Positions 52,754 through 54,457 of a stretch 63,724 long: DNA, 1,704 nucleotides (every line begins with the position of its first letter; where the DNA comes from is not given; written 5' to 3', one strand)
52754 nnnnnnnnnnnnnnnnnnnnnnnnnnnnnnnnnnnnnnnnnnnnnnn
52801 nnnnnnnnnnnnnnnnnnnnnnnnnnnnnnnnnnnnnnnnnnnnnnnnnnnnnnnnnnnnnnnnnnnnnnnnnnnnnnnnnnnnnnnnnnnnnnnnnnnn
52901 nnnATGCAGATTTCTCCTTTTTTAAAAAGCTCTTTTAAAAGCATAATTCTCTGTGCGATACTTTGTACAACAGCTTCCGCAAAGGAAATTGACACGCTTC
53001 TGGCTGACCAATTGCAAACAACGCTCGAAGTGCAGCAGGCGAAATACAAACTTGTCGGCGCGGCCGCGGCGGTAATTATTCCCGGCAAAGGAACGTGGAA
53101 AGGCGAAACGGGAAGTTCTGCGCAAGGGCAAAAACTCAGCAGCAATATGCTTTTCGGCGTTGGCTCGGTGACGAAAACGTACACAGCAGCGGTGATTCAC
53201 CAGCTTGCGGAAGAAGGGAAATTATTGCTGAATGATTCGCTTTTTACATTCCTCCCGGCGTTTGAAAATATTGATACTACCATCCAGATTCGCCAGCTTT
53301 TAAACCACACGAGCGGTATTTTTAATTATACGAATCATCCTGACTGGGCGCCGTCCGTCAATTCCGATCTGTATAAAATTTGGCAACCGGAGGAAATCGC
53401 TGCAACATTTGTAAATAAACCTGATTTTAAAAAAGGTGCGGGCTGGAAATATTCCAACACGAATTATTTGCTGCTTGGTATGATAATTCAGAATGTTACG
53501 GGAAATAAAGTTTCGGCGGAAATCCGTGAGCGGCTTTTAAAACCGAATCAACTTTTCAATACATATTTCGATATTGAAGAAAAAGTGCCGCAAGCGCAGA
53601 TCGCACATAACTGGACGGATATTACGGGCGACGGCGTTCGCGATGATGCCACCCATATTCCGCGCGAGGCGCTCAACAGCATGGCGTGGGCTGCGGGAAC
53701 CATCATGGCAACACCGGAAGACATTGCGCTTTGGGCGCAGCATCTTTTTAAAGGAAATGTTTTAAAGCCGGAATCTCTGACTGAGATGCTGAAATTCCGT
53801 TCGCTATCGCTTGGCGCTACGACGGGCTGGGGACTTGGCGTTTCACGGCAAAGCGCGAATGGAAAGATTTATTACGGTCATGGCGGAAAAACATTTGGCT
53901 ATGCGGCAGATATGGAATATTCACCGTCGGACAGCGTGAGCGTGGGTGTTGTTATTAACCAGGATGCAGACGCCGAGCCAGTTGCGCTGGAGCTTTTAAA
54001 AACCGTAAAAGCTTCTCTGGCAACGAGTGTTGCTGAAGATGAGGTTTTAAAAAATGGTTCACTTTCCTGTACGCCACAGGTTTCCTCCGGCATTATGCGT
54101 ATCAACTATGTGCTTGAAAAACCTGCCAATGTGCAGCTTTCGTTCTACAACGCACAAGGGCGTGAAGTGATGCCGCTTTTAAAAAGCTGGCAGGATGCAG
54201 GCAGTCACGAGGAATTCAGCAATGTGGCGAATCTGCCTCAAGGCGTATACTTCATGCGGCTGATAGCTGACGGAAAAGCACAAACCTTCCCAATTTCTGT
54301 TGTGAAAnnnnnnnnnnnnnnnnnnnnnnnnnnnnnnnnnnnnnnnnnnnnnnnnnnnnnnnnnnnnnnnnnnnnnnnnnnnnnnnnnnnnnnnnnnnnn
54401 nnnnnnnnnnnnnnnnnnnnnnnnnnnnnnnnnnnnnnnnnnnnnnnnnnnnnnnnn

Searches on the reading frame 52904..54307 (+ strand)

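Call 100: search_protein_families(library=pfam, max_evalue=0.00001, proteins=[window:52904-54307:+])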
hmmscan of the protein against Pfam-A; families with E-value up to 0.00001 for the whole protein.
window:52904-54307:+ (468 aa): 1 family
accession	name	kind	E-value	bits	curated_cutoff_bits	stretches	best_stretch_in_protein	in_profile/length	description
PF00144.29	Beta-lactamase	-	9.7e-49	166.7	27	1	40-360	4-317/329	Beta-lactamase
